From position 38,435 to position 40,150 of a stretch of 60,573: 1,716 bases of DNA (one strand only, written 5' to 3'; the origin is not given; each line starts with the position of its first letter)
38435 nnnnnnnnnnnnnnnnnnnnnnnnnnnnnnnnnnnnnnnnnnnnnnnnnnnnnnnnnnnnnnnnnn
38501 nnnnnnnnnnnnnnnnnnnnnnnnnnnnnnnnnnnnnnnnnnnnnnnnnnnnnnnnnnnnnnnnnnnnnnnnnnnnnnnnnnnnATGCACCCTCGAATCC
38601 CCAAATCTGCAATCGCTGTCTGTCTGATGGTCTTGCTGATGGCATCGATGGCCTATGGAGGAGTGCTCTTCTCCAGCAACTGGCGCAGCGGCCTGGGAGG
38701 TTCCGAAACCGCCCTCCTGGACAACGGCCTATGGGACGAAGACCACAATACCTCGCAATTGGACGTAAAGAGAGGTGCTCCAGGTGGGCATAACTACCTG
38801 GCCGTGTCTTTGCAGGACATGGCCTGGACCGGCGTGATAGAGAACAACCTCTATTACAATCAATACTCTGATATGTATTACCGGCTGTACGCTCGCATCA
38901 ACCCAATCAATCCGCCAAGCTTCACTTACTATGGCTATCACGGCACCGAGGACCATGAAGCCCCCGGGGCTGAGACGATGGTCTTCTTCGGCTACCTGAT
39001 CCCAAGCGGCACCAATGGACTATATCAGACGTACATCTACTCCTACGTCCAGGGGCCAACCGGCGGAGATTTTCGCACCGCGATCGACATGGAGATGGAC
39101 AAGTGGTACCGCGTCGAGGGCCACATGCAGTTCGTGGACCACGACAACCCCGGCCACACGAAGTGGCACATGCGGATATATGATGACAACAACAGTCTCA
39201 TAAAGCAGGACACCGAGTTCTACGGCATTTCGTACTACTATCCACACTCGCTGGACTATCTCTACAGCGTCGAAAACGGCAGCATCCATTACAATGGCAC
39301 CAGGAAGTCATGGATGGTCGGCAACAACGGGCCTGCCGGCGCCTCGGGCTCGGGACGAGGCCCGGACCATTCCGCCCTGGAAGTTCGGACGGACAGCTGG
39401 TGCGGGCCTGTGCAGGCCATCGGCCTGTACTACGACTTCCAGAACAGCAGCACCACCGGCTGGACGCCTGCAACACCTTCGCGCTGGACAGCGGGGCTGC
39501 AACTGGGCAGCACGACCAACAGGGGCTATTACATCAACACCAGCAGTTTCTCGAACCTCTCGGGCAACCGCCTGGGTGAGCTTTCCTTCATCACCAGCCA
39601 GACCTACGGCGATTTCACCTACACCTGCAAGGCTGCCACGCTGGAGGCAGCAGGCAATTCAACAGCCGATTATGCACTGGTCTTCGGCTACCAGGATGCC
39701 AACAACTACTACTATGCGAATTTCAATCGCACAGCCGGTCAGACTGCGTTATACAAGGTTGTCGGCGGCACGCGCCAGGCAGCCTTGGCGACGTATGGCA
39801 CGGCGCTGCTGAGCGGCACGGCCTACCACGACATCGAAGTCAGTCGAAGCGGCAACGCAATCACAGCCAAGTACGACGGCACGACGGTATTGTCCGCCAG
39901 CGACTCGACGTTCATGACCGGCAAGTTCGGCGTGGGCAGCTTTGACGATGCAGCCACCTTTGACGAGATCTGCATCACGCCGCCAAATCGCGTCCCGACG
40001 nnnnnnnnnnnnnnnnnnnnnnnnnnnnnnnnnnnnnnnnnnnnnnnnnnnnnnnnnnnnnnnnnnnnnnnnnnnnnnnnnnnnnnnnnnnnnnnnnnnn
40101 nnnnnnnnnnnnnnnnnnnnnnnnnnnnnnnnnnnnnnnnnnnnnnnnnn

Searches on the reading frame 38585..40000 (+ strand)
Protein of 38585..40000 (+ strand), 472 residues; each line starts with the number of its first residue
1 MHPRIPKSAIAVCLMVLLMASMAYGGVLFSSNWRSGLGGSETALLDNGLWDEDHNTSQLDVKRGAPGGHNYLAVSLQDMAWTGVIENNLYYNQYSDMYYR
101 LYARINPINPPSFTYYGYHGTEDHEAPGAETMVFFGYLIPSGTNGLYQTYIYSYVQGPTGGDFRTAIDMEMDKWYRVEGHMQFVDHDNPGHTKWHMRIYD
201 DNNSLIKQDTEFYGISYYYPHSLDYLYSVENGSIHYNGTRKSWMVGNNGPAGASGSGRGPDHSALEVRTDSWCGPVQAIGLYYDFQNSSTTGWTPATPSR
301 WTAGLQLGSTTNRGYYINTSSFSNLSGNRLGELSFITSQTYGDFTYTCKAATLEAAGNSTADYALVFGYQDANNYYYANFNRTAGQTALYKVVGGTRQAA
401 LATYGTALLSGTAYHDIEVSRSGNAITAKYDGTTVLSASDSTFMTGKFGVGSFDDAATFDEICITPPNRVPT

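Call 20: search_protein_families(library=pfam, proteins=[window:38585-40000:+], max_evalue=1)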
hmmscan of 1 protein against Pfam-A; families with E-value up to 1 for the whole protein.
window:38585-40000:+ (472 aa): 0 families

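Call 60: search_solved_structures(query=window:38657-39985:+, max_evalue=1, show_alignments=1)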
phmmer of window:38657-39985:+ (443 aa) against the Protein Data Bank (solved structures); distinct sequences matched with E-value up to 1: 3.
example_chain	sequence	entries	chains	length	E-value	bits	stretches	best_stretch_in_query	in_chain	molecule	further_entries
4b1l_A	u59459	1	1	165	1.6e-08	37.4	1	284-438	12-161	LEVANASE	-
4azz_A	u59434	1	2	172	1.6e-08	37.3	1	284-438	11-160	LEVANASE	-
4b1m_A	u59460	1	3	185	1.8e-08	37.2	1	284-438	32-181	LEVANASE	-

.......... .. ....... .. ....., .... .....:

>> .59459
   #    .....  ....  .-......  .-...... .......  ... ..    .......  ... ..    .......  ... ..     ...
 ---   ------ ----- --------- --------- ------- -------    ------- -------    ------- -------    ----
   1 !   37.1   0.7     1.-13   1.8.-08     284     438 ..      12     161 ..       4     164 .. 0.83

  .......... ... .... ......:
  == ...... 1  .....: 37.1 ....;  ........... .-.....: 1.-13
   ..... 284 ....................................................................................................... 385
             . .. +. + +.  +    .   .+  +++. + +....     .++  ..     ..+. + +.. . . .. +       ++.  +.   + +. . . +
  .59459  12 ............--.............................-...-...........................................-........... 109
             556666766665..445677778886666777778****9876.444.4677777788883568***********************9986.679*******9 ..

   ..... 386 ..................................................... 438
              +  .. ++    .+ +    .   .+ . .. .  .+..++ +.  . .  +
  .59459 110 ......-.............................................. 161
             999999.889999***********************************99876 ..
